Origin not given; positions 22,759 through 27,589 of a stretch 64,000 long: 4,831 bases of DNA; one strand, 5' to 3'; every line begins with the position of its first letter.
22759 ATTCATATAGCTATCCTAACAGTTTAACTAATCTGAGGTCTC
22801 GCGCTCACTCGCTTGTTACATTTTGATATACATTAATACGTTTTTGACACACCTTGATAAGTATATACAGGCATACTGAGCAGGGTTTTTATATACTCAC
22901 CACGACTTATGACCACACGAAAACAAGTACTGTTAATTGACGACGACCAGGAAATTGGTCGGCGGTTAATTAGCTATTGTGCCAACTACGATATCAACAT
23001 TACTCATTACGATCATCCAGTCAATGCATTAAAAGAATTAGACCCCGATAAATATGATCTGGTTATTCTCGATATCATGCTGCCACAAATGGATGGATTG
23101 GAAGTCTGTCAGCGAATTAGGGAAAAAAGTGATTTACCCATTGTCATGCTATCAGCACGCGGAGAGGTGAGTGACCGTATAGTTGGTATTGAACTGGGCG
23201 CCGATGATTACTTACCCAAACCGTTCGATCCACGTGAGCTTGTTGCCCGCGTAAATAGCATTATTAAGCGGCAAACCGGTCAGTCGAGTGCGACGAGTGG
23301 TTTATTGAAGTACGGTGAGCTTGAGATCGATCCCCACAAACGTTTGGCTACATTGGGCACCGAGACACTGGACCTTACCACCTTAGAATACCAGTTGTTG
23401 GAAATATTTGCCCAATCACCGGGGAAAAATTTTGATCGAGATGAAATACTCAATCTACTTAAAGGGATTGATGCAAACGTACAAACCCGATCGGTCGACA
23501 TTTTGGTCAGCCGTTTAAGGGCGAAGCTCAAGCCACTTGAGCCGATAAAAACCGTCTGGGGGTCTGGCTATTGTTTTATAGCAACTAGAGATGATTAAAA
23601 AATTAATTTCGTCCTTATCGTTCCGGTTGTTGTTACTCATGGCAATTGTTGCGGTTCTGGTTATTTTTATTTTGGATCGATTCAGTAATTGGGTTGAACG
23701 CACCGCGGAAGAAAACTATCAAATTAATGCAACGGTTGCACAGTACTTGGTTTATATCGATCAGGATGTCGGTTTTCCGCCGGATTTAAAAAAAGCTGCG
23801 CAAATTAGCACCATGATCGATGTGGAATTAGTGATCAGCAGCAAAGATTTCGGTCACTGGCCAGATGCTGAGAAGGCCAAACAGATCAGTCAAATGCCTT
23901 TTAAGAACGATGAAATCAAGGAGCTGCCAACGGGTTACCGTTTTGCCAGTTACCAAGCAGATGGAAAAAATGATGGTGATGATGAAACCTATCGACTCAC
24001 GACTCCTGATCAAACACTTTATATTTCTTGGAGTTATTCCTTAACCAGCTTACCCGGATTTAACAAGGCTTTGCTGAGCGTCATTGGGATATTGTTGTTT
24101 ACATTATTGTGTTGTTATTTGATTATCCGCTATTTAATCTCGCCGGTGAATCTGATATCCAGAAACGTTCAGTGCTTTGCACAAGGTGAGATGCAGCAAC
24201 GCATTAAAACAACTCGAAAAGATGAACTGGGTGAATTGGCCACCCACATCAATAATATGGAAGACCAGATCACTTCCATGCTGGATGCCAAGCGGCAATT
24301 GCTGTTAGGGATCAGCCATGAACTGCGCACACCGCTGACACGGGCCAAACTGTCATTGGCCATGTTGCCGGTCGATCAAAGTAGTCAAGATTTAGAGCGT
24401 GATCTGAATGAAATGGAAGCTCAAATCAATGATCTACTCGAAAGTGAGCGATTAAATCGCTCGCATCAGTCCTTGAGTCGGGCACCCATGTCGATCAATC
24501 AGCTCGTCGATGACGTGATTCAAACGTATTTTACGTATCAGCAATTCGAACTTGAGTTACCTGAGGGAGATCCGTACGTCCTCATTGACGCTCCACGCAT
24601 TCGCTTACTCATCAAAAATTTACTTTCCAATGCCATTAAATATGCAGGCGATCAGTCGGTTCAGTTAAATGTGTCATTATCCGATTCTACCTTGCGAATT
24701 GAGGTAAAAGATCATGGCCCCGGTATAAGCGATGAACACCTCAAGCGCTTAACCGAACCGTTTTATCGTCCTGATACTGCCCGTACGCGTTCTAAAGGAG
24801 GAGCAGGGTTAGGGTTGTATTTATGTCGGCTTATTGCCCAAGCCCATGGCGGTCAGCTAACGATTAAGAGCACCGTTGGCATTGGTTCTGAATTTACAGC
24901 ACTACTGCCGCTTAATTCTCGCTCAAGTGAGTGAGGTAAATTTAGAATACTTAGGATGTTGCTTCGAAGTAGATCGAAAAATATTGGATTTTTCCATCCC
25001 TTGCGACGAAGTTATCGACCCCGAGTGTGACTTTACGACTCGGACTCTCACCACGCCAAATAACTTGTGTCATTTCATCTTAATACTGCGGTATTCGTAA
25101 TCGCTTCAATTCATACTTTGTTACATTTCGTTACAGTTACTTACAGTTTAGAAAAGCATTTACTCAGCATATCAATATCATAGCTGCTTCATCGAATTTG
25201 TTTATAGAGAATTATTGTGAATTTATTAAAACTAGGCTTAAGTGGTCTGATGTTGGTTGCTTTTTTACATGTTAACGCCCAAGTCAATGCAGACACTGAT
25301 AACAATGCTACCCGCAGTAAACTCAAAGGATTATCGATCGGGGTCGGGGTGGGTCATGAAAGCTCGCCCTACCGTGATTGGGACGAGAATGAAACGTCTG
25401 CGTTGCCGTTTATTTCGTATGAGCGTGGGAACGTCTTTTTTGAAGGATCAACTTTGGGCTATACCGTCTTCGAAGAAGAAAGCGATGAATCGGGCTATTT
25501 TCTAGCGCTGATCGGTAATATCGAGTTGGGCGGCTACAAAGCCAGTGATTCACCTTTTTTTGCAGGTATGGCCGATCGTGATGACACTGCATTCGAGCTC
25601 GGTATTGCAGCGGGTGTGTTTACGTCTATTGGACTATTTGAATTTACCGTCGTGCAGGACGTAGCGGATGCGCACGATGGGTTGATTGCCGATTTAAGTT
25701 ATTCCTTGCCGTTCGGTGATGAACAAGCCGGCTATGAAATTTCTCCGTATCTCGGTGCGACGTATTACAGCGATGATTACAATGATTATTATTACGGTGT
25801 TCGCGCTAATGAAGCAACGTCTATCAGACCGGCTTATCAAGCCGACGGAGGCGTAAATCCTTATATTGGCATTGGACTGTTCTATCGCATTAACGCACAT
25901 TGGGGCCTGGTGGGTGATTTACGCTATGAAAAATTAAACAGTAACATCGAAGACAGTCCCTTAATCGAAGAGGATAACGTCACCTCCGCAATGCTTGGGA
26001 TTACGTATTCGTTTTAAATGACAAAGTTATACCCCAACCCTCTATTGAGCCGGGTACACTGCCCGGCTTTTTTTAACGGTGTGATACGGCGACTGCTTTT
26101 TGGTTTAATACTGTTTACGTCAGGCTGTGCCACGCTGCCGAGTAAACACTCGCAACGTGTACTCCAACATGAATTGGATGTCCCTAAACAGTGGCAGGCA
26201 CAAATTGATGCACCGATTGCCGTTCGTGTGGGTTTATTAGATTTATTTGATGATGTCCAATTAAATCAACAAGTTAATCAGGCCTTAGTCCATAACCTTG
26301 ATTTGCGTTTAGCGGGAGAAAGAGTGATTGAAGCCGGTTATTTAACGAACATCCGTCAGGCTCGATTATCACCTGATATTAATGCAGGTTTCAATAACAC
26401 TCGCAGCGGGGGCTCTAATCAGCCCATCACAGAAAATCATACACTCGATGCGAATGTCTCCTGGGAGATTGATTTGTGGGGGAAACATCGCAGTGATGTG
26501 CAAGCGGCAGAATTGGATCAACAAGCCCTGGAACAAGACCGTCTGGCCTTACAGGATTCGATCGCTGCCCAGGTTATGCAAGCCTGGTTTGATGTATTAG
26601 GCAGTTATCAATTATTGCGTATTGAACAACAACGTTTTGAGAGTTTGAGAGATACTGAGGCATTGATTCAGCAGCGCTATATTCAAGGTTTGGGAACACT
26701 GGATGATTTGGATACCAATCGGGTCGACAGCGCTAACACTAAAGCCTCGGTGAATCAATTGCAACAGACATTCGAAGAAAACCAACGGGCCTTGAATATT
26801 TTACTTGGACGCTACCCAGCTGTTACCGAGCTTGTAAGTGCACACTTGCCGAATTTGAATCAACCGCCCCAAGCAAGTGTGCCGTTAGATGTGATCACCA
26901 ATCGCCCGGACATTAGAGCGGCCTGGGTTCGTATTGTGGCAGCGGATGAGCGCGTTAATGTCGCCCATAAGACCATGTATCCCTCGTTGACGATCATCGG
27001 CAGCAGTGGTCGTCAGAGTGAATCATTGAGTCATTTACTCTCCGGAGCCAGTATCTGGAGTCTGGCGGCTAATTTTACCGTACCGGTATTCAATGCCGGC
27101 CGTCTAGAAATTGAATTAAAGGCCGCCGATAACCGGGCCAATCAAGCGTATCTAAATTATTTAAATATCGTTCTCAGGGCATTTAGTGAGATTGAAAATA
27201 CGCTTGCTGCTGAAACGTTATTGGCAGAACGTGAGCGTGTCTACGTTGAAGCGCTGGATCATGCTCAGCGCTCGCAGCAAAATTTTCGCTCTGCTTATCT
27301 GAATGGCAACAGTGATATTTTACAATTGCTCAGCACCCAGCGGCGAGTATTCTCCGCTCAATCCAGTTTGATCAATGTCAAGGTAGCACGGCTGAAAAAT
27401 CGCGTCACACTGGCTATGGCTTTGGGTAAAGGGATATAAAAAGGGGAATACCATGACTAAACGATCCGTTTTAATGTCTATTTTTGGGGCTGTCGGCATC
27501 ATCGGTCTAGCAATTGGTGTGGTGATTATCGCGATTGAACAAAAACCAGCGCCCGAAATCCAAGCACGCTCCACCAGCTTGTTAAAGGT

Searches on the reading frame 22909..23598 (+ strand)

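Call 52: search_protein_families(library=pfam, proteins=[window:22909-23598:+], max_evalue=0.0001)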
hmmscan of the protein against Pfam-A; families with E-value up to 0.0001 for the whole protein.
window:22909-23598:+ (229 aa): 2 families
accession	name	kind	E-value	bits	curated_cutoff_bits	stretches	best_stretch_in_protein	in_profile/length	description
PF00072.30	Response_reg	-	2e-29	102.4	30.2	1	7-116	1-111/111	Response regulator receiver domain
PF00486.34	Trans_reg_C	-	9.8e-19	67.7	26.2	1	152-223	2-77/77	Transcriptional regulatory protein, C terminal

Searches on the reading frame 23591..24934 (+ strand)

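Call 52: search_protein_families(library=pfam, proteins=[window:23591-24934:+], max_evalue=0.0001)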
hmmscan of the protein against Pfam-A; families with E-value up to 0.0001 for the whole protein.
window:23591-24934:+ (447 aa): 4 families
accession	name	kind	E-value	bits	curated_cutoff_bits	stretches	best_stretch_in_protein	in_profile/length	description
PF02518.31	HATPase_c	-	4.5e-28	98.4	26.4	1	333-442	2-110/111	Histidine kinase-, DNA gyrase B-, and HSP90-like ATPase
PF00512.31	HisKA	-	4.9e-09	36.5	26.9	1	233-289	1-64/66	His Kinase A (phospho-acceptor) domain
PF00672.30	HAMP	-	1.8e-07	31.8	25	1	177-223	1-47/53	HAMP domain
PF13581.12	HATPase_c_2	-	5.7e-07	30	27.4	1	336-414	31-107/127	Histidine kinase-like ATPase domain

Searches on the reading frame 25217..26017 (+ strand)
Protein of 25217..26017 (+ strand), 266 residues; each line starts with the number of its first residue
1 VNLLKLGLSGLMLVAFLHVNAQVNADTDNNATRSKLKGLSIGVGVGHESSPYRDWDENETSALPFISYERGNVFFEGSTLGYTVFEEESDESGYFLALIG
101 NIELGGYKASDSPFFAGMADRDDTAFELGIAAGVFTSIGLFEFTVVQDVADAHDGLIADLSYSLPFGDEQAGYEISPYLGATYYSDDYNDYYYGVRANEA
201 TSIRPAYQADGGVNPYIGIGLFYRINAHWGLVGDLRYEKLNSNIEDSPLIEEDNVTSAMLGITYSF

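Call 53: search_protein_families(library=pfam, proteins=[window:25217-26017:+], max_evalue=0.0001)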
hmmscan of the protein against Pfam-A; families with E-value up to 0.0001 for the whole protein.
window:25217-26017:+ (266 aa): 1 family
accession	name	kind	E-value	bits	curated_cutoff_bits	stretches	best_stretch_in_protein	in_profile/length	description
PF06629.18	MipA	-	4.3e-49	168.1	24.2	1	41-266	1-221/221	MltA-interacting protein MipA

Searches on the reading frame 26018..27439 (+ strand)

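Call 53: search_protein_families(library=pfam, proteins=[window:26018-27439:+], max_evalue=0.0001)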
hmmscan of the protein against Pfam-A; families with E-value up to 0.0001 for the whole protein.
window:26018-27439:+ (473 aa): 1 family
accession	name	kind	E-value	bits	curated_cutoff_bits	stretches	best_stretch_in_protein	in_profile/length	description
PF02321.23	OEP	-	1e-42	146.6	22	2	82-264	1-187/187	Outer membrane efflux protein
